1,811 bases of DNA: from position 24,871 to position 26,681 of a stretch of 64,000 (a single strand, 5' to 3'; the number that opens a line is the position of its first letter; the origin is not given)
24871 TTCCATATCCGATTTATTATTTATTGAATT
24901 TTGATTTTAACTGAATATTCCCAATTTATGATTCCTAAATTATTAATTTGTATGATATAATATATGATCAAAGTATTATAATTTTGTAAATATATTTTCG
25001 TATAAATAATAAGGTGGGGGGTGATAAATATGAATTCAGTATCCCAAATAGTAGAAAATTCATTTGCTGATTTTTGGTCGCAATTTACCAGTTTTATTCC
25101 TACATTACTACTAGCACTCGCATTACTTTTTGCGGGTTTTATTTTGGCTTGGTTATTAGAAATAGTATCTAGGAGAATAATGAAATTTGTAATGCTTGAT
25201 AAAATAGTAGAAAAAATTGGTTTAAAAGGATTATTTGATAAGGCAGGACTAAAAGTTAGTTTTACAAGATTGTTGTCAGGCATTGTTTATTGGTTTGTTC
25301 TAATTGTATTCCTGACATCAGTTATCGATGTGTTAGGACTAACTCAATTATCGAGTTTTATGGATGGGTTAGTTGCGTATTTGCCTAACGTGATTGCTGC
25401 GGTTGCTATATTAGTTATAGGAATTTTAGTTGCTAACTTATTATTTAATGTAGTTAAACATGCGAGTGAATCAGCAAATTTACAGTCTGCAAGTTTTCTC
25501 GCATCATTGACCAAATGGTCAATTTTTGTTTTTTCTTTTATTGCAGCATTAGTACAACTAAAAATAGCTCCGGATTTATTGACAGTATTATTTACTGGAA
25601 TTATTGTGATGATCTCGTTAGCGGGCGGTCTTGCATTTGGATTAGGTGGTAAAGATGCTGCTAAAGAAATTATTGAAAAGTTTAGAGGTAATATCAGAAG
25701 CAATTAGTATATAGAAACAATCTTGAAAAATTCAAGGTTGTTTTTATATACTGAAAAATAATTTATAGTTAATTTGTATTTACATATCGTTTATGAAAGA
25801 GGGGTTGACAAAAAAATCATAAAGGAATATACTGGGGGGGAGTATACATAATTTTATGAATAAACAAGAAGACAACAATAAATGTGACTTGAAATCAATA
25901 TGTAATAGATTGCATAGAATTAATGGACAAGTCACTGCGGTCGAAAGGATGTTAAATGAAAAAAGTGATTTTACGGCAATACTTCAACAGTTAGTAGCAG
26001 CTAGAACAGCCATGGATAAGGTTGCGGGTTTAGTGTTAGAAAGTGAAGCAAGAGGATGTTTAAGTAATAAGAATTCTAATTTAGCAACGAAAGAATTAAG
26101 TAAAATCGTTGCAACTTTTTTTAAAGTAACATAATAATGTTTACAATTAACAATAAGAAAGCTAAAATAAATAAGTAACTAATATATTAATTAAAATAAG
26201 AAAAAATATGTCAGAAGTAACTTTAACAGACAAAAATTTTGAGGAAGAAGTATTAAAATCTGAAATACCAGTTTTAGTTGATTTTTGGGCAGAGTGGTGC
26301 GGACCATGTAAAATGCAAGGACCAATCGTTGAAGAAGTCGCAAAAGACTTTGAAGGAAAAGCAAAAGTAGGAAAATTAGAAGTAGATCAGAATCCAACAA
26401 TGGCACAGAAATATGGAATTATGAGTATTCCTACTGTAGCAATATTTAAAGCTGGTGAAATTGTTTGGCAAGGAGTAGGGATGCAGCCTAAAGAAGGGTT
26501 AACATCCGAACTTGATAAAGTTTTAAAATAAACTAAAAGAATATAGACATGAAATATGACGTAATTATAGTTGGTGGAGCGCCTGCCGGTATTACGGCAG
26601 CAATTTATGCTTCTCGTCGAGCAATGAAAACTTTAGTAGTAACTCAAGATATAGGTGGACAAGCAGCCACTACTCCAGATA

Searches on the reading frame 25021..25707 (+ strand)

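Call 77: search_protein_families(library=pfam, proteins=[window:25021-25707:+], max_evalue=0.0001)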
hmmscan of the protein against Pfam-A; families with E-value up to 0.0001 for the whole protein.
window:25021-25707:+ (228 aa): 1 family
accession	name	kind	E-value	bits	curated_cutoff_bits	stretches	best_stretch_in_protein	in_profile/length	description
PF05552.17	MS_channel_1st_1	-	7.2e-17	61.4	22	2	110-148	3-41/50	Mechanosensitive ion channel, conserved TM helix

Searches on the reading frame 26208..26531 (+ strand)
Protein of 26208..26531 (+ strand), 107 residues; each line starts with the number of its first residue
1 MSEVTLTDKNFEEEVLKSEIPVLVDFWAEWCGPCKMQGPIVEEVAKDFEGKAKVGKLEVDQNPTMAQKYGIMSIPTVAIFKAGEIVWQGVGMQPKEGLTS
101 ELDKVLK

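Call 77: search_protein_families(library=pfam, proteins=[window:26208-26531:+], max_evalue=0.0001)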
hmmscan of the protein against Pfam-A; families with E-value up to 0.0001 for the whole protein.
window:26208-26531:+ (107 aa): 5 families
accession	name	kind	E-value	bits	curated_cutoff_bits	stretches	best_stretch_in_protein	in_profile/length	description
PF00085.26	Thioredoxin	-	4.4e-30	104.2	23.5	1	4-103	3-102/103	Thioredoxin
PF13905.12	Thioredoxin_8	-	7e-07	29.9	27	0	21-52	3-34/94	Thioredoxin-like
PF13098.12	Thioredoxin_2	-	3.6e-06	27.7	27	1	18-100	4-102/104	Thioredoxin-like domain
PF13192.12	Thioredoxin_3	-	2.2e-05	24.8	24.8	1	31-90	10-64/76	Thioredoxin domain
PF08534.16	Redoxin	-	9.1e-05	22.7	26.6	0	21-50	30-60/148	Redoxin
